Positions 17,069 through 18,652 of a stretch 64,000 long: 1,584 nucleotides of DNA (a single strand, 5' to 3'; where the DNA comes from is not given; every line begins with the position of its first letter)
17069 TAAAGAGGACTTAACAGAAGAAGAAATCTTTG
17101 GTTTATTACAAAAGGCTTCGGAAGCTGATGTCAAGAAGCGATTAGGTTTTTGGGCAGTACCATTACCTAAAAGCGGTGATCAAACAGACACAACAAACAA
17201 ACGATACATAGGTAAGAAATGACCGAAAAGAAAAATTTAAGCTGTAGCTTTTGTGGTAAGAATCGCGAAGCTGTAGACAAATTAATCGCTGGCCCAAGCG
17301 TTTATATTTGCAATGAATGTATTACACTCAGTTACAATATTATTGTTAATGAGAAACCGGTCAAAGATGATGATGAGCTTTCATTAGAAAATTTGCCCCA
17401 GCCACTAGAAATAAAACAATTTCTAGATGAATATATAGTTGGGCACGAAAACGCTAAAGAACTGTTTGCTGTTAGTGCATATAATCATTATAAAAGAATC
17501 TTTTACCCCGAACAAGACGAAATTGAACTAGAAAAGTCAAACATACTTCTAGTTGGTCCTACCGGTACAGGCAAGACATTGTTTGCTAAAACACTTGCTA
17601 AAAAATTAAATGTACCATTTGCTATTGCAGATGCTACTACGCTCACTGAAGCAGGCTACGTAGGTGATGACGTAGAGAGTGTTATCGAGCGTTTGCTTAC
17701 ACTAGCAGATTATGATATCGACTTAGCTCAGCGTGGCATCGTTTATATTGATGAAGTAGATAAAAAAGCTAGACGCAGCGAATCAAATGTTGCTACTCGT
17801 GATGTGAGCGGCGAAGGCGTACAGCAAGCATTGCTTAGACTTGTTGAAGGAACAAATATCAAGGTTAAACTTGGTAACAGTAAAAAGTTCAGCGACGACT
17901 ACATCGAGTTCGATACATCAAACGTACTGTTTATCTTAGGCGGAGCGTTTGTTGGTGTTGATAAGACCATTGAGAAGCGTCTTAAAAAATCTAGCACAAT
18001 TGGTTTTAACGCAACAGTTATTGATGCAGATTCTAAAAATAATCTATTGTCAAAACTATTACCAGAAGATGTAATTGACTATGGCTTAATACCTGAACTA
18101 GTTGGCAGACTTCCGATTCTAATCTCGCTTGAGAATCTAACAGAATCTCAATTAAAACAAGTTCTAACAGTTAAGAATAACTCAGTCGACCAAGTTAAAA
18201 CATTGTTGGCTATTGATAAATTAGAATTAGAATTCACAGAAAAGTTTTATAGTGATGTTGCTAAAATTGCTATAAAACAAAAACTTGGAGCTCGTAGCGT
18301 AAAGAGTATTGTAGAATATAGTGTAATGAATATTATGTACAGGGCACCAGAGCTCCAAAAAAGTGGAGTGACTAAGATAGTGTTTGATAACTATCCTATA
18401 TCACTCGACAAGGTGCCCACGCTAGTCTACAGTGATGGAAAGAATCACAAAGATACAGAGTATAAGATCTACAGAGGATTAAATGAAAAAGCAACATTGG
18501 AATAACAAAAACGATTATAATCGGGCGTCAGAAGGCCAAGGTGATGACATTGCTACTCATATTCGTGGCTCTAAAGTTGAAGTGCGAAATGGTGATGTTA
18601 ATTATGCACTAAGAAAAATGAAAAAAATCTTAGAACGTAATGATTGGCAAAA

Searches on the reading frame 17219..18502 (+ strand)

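Call 83: search_protein_families(library=pfam, proteins=[window:17219-18502:+], max_evalue=0.00001)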
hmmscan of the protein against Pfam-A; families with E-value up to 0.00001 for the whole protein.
window:17219-18502:+ (428 aa): 5 families
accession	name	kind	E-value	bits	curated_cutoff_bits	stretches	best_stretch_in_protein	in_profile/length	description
PF07724.20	AAA_2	-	4.5e-28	98.8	27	1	105-300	2-165/166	AAA domain (Cdc48 subfamily)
PF06689.19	zf-C4_ClpX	-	5.2e-17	61.9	27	1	8-42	2-37/39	ClpX C4-type zinc finger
PF00004.35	AAA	-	5.4e-15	56.4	21.2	1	109-239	1-105/131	ATPase family associated with various cellular activities (AAA)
PF10431.15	ClpB_D2-small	-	1.8e-07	31.5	21.9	1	307-376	1-67/81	C-terminal, D2-small domain, of ClpB protein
PF00493.29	MCM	-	1.8e-06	27.7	23.3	1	67-189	20-139/224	MCM P-loop domain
